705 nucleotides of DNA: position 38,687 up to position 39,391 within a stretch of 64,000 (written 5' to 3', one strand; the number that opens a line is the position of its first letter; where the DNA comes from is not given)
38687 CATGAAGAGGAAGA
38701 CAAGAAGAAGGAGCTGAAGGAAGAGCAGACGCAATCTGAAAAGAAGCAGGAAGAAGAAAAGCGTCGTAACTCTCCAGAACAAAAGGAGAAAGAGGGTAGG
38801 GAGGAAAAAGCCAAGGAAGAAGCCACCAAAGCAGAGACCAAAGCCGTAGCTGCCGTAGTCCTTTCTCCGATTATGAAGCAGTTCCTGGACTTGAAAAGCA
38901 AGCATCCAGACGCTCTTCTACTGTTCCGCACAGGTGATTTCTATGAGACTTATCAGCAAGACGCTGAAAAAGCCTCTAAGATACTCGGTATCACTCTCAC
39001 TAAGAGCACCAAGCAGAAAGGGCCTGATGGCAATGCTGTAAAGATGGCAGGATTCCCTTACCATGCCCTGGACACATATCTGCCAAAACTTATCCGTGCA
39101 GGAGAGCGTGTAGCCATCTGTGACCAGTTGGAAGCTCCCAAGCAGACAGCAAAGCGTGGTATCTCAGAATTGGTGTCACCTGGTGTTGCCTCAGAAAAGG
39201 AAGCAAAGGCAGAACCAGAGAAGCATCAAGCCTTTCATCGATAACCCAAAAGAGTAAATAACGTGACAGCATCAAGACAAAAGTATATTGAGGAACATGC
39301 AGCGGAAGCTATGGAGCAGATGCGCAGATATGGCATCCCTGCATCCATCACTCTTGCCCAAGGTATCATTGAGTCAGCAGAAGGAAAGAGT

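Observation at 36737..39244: Mobile-element protein fusing an ArdC-like ssDNA-binding module (dead zincin) to a stand-alone MutS mismatch-recognition domain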

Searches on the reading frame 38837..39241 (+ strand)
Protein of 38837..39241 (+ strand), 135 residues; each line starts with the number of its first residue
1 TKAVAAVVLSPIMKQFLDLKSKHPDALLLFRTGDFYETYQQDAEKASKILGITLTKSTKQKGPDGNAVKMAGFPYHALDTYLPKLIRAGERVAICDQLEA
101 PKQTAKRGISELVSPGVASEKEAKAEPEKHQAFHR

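Call 28: search_protein_representatives(protein=window:38837-39241:+)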
Query: 135 residues. Proteins with E-value up to 0.001 (for the whole library): 13825; up to 1e-10: 7425; up to 1e-30: 271. The best 150 are listed.
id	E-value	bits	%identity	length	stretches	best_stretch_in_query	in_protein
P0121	8.6e-81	284.6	100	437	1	1-135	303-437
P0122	2.5e-63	228.2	89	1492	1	8-130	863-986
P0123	8.7e-61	220.0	82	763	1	1-131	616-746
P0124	2.3e-59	215.3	56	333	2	5-127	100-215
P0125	3.3e-59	214.9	75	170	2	1-120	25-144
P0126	8.7e-58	210.3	76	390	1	4-131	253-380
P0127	2.4e-57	208.8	64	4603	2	9-115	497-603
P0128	5.1e-57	207.8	54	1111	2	10-122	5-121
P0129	1.0e-56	206.8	74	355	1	1-130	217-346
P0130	1.2e-56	206.6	76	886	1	1-129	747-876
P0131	8.3e-56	203.9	77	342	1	1-132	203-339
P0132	1.1e-55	203.5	54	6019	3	10-117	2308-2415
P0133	1.4e-55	203.2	77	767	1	2-129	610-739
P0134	3.0e-55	202.1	79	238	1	1-122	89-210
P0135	7.8e-50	184.6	66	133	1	7-135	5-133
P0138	6.0e-49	181.7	72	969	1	10-129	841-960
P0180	6.2e-41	155.8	58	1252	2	10-132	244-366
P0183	2.9e-40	153.7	47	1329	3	11-97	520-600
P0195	4.7e-39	149.8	66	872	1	8-120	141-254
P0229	7.3e-37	142.7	74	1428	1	9-100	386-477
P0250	4.1e-36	140.3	64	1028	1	1-130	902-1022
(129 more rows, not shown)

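Call 71: search_dna_similar(query=window:38837-39241:+, collection=phages, mode=protein, max_rows=25, max_evalue=0.00001)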
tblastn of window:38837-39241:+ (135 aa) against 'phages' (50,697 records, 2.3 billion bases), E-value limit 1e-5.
Records with a match: 35; places in all: 35; records where one place covers at least 80% of the query: 11.
Best place of each record, by identity: 60-80% 4; <60% 31.
By first word of the organism name: Bacteriophage 16; Listeria 6; Ralstonia 4; Staphylococcus 2; Enterococcus 2; Acinetobacter 2; Bacteroides 2; Salmonella 1.
By host as written in the record: - 19; Listeria monocytogenes 6; Ralstonia solanacearum 4; Staphylococcus aureus 2; Bacteroides fragilis 2; Homo sapiens 1; Enterococcus faecalis 1.
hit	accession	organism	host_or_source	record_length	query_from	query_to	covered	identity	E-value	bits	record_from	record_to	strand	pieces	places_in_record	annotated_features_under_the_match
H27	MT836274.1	Bacteriophage sp.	human fecal samples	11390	3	116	84%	75.0%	2e-50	177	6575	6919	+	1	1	record has no annotation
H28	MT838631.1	Bacteriophage sp.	human fecal samples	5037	9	116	80%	74.5%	9e-50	174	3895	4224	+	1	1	record has no annotation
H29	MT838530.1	Bacteriophage sp.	human fecal samples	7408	1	111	82%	64.9%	3e-42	153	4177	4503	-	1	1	record has no annotation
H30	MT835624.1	Bacteriophage sp.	human fecal samples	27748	10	102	69%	74.2%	4e-41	150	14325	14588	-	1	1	record has no annotation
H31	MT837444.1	Bacteriophage sp.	human fecal samples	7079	9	117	81%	59.2%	2e-41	151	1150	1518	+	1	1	record has no annotation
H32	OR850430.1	Staphylococcus phage SA 1298 Kay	Staphylococcus aureus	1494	9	116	80%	45.9%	1e-27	110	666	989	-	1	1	record has no annotation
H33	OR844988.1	Staphylococcus phage SA 1306 Kay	Staphylococcus aureus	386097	9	116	80%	45.9%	3e-27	110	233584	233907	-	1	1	record has no annotation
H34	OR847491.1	Listeria phage LM 4-11-1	Listeria monocytogenes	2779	10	116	79%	46.4%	9e-24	100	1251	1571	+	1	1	record has no annotation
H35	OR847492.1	Listeria phage LM 4-11-1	Listeria monocytogenes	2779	10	116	79%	46.4%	9e-24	100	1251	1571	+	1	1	record has no annotation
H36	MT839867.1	Bacteriophage sp.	human fecal samples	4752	12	101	67%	54.9%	2e-23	100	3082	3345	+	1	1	record has no annotation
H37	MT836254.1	Bacteriophage sp.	human fecal samples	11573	12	101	67%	54.9%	3e-23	99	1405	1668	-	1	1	record has no annotation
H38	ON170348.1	Ralstonia phage YO376_3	Ralstonia solanacearum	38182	10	116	79%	45.5%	2e-26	108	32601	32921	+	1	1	record has no annotation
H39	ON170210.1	Ralstonia phage YO122_3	Ralstonia solanacearum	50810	10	116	79%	45.5%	2e-26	108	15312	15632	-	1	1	record has no annotation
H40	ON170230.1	Ralstonia phage YO135_2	Ralstonia solanacearum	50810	10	116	79%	45.5%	2e-26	108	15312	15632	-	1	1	record has no annotation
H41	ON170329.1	Ralstonia phage YO194_3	Ralstonia solanacearum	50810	10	116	79%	45.5%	2e-26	108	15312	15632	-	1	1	record has no annotation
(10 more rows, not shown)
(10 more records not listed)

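Call 78: search_protein_families(library=pfam, proteins=[P0122, P0128, P0138, P0180, P0183, P0195, P0250, P0229], max_evalue=0.0001)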
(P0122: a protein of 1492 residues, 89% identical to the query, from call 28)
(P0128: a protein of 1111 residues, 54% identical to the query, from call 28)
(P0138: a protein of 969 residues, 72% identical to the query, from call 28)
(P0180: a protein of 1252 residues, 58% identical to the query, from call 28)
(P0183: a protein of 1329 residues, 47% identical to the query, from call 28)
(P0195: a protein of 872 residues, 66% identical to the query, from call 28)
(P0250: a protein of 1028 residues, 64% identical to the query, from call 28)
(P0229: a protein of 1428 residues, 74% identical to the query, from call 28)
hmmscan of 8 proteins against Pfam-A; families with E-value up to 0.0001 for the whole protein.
P0122 (1492 aa): 5 families
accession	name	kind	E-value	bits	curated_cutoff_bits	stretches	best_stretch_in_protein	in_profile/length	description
PF01624.25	MutS_I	-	4.4e-34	117.5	20.6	1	866-976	2-112/113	MutS domain I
PF18818.7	MPTase-PolyVal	-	7e-32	110.6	27.5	1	1304-1408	18-121/126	Zincin-like metallopeptidase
PF08401.16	ArdcN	-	1.1e-16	61.6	22.6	1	1099-1234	2-112/123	N-terminal domain of anti-restriction factor ArdC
PF01909.29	NTP_transf_2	-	4.2e-07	30.7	21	1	541-611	14-87/93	Nucleotidyltransferase domain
PF18765.7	Polbeta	-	5.6e-05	23.7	26.9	0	539-599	11-69/93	Polymerase beta, Nucleotidyltransferase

P0128 (1111 aa): 3 families
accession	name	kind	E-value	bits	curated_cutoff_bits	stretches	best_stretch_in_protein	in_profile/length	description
PF01624.25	MutS_I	-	8.3e-44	148.9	20.6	2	671-763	3-94/113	MutS domain I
PF18818.7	MPTase-PolyVal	-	2e-29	102.7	27.5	1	351-454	18-120/126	Zincin-like metallopeptidase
PF08401.16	ArdcN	-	4.2e-23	82.3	22.6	1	146-294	5-123/123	N-terminal domain of anti-restriction factor ArdC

P0138 (969 aa): 4 families
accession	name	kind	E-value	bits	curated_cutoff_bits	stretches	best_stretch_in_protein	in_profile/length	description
PF01624.25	MutS_I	-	2e-34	118.6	20.6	1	842-952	2-112/113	MutS domain I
PF18818.7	MPTase-PolyVal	-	1.5e-14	54.6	27.5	1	375-487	11-117/126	Zincin-like metallopeptidase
PF21977.1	DUF6926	-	4.1e-13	49.8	27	1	703-760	3-62/73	Domain of unknown function (DUF6926)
PF08401.16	ArdcN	-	1.3e-07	32.3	22.6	1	221-288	34-101/123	N-terminal domain of anti-restriction factor ArdC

P0180 (1252 aa): 1 family
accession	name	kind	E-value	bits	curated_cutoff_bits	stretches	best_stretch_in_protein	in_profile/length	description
PF01624.25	MutS_I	-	2.5e-39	134.4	20.6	1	245-340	2-94/113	MutS domain I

P0183 (1329 aa): 2 families
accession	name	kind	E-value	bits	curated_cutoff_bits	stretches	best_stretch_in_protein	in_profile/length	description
PF01624.25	MutS_I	-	1.3e-46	157.9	20.6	3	522-599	4-84/113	MutS domain I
PF18789.6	DarA_C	-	2.8e-08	34.6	27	1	39-92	2-68/70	Defence against restriction A C-terminal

P0195 (872 aa): 1 family
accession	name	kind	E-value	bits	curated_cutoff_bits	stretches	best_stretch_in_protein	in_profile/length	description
PF01624.25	MutS_I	-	5e-30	104.5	20.6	1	144-253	2-110/113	MutS domain I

P0250 (1028 aa): 3 families
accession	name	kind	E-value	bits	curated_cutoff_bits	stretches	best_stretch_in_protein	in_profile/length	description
PF01624.25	MutS_I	-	5.4e-29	101.1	20.6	1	911-1003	1-93/113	MutS domain I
PF08401.16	ArdcN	-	5.9e-09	36.6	22.6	1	5-113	4-102/123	N-terminal domain of anti-restriction factor ArdC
PF18818.7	MPTase-PolyVal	-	1.1e-06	29.2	27.5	1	182-297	8-120/126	Zincin-like metallopeptidase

P0229 (1428 aa): 2 families
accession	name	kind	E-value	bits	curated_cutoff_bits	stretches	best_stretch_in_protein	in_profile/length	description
PF01624.25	MutS_I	-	1.3e-29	103.2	20.6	1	388-480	2-91/113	MutS domain I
PF00436.31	SSB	-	2.7e-13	50.3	26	1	1106-1213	2-102/104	Single-strand binding protein family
